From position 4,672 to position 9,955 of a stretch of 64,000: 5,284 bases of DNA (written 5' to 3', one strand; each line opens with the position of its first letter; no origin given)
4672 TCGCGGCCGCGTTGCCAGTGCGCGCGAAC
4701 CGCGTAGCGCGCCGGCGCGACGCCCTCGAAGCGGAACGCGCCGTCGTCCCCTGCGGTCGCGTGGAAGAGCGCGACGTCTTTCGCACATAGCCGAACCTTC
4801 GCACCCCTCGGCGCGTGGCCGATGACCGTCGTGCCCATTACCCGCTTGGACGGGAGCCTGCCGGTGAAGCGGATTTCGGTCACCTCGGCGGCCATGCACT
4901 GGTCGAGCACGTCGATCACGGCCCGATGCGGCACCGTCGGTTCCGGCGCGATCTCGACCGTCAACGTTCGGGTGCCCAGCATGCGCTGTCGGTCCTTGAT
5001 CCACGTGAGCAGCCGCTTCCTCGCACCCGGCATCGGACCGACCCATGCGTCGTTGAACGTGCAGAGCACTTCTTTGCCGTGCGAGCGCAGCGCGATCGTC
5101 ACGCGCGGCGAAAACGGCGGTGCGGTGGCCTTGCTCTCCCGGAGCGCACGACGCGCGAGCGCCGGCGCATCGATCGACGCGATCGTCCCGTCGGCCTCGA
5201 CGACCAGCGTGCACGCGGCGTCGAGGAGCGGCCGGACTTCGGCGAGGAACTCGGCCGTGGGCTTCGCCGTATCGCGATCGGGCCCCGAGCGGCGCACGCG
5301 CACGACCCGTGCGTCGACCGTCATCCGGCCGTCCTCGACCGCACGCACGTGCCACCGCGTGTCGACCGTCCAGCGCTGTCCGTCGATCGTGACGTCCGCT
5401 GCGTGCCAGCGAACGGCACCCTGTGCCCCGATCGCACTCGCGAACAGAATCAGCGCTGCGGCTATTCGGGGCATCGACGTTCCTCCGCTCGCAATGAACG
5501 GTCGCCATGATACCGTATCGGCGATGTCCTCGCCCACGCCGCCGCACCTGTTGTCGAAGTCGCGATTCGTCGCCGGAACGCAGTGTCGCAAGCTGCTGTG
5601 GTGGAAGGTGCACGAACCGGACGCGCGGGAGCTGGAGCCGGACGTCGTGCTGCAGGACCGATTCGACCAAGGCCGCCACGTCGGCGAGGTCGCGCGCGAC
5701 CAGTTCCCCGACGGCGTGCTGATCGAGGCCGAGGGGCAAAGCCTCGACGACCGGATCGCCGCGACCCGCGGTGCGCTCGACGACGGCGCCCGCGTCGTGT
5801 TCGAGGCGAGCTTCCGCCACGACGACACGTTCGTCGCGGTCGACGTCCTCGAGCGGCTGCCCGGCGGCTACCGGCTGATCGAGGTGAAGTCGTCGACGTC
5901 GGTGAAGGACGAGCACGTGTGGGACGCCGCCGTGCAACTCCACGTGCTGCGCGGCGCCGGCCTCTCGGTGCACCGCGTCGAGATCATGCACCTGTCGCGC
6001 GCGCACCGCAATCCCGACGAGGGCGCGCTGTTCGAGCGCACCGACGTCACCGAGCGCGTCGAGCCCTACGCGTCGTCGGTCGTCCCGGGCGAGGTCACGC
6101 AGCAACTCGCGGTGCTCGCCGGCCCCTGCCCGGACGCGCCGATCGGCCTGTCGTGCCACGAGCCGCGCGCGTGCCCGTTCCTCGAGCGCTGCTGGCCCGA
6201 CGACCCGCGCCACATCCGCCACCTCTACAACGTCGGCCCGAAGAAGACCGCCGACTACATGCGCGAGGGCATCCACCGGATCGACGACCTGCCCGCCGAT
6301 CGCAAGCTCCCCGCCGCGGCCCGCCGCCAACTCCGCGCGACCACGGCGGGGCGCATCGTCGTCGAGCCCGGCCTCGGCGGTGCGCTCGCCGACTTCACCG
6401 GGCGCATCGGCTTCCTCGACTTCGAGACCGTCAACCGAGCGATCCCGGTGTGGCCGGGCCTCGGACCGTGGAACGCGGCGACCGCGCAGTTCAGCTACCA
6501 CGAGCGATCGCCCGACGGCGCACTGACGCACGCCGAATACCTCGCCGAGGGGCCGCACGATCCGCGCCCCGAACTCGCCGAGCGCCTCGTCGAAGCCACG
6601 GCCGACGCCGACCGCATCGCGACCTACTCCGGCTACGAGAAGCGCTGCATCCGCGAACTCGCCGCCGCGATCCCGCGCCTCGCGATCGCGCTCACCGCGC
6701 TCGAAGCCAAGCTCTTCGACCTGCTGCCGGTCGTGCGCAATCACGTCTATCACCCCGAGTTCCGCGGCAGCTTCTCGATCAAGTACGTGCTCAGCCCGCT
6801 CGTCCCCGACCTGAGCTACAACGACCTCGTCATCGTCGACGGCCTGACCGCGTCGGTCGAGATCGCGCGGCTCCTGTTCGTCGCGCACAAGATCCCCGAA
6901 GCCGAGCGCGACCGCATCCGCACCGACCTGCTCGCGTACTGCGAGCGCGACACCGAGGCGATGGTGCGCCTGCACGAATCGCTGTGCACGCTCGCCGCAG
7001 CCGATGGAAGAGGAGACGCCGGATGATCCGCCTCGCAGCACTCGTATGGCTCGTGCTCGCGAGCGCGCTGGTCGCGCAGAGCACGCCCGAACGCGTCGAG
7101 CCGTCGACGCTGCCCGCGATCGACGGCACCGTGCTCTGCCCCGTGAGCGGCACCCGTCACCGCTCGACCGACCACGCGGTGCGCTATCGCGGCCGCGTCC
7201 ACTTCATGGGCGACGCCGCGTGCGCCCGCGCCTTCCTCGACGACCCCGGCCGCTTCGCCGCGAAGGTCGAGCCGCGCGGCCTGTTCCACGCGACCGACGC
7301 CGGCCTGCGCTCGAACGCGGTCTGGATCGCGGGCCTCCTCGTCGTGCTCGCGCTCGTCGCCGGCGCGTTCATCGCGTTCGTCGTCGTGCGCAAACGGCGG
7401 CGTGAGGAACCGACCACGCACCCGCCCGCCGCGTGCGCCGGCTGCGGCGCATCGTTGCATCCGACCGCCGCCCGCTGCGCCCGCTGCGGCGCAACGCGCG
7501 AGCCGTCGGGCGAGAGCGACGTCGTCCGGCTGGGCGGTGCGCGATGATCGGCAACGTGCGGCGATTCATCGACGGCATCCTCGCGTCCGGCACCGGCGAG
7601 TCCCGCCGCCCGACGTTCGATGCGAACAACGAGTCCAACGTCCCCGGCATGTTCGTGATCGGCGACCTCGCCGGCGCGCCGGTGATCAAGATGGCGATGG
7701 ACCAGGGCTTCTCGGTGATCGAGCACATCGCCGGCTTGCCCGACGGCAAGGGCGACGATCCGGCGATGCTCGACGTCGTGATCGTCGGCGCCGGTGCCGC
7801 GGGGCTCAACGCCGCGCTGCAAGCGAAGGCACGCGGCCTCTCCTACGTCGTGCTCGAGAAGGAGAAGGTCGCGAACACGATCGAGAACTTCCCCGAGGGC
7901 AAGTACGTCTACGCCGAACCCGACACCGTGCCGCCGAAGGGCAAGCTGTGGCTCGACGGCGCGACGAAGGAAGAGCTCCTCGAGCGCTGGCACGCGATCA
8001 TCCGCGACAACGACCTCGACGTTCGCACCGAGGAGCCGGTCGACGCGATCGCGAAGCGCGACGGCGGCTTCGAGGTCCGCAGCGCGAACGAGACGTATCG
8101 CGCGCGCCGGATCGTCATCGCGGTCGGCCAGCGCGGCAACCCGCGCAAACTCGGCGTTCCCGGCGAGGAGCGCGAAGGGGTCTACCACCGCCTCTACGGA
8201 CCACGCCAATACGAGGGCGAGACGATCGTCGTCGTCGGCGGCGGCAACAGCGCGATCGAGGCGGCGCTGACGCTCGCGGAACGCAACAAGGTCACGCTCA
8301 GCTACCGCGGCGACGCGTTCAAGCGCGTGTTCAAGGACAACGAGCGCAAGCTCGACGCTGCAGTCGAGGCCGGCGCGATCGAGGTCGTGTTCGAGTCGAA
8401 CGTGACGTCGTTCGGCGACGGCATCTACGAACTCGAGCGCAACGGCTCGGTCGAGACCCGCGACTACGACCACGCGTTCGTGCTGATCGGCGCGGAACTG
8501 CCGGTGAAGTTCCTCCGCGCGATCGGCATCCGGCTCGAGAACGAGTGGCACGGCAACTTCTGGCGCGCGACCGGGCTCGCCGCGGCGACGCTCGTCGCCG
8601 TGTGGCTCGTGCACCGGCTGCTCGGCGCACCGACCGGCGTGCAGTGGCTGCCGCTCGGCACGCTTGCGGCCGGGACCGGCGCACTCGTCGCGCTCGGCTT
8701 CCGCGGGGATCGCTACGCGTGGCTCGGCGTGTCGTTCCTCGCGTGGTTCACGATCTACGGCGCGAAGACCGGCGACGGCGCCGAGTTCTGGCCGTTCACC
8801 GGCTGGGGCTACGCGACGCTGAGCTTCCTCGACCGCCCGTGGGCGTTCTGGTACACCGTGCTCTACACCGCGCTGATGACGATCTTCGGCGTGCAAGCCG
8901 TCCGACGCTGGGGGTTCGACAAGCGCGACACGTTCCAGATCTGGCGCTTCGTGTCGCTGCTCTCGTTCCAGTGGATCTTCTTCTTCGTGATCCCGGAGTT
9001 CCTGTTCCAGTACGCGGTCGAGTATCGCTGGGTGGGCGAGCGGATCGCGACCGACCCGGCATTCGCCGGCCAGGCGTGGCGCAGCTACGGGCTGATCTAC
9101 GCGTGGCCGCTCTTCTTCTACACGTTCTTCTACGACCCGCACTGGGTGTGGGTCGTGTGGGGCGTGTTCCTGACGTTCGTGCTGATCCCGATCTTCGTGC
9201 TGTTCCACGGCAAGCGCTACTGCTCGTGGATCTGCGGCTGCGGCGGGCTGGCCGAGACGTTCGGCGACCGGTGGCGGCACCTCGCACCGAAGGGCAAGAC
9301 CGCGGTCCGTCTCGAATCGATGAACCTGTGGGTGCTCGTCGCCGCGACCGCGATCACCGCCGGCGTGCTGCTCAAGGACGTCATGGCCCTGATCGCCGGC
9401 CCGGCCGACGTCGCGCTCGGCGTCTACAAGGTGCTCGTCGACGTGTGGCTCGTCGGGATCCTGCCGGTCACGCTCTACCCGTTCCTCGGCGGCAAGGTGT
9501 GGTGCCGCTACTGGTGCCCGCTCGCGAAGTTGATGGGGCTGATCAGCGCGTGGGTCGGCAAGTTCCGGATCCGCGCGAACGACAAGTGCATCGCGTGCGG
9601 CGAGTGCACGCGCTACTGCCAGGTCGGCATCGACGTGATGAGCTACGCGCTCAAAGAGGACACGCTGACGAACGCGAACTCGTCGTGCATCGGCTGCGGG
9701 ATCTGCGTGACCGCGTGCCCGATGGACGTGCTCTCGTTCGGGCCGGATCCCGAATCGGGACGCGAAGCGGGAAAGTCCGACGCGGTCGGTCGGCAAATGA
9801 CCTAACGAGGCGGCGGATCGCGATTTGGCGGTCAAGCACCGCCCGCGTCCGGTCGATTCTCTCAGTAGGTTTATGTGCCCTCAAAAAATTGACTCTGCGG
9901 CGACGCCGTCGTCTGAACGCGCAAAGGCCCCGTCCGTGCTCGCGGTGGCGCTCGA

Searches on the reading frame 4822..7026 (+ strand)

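Call 77: search_protein_families(library=pfam, proteins=[window:4822-7026:+], max_evalue=0.00001)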
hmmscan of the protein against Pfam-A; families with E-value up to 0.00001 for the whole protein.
window:4822-7026:+ (734 aa): 1 family
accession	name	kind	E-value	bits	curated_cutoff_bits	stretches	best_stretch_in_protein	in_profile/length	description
PF11074.14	DUF2779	-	3.5e-29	102.1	23.3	1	531-652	2-126/126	Domain of unknown function(DUF2779)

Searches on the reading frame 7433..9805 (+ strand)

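Call 77: search_protein_families(library=pfam, proteins=[window:7433-9805:+], max_evalue=0.00001)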
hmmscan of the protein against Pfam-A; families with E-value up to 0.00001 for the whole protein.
window:7433-9805:+ (790 aa): 15 families
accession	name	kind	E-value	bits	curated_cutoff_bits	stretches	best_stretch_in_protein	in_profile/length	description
PF13738.12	Pyr_redox_3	-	9.8e-45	153.5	30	1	116-369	1-282/305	Pyridine nucleotide-disulphide oxidoreductase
PF07992.20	Pyr_redox_2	-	4.9e-27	95.5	26.1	1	114-368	2-251/291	Pyridine nucleotide-disulphide oxidoreductase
PF03486.20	HI0933_like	-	1.2e-12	48.3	50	0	114-145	2-33/244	HI0933-like protein Rossmann domain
PF00890.30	FAD_binding_2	-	9.2e-10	38.7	20.4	1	114-147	1-34/414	FAD binding domain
PF12838.12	Fer4_7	-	1.8e-09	38.4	27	1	718-766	1-52/52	4Fe-4S dicluster domain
PF00037.32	Fer4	-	5.7e-09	35.9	21.1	0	750-767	6-23/24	4Fe-4S binding domain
PF14697.11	Fer4_21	-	1.5e-08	35.1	35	1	716-766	5-56/59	4Fe-4S dicluster domain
PF01266.30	DAO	-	2.6e-08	34.2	27.9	0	114-147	1-35/353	FAD dependent oxidoreductase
PF13187.11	Fer4_9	-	1.4e-07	31.9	27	1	718-766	1-51/52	4Fe-4S dicluster domain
PF00070.33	Pyr_redox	-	2.5e-07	31.5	22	0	265-327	2-66/82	Pyridine nucleotide-disulphide oxidoreductase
PF12837.12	Fer4_6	-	8e-07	29.2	25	0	750-767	7-24/24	4Fe-4S binding domain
PF12801.12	Fer4_5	-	1.1e-06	29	22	0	576-612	3-39/48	4Fe-4S binding domain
PF01134.28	GIDA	-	4.9e-06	26.3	22.1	0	114-141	1-28/391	Glucose inhibited division protein A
PF12800.12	Fer4_4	-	5.5e-06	26.7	24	0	750-765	2-17/17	4Fe-4S binding domain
PF01946.23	Thi4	-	8.5e-06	25.6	26.2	0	111-144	16-50/235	Thi4 family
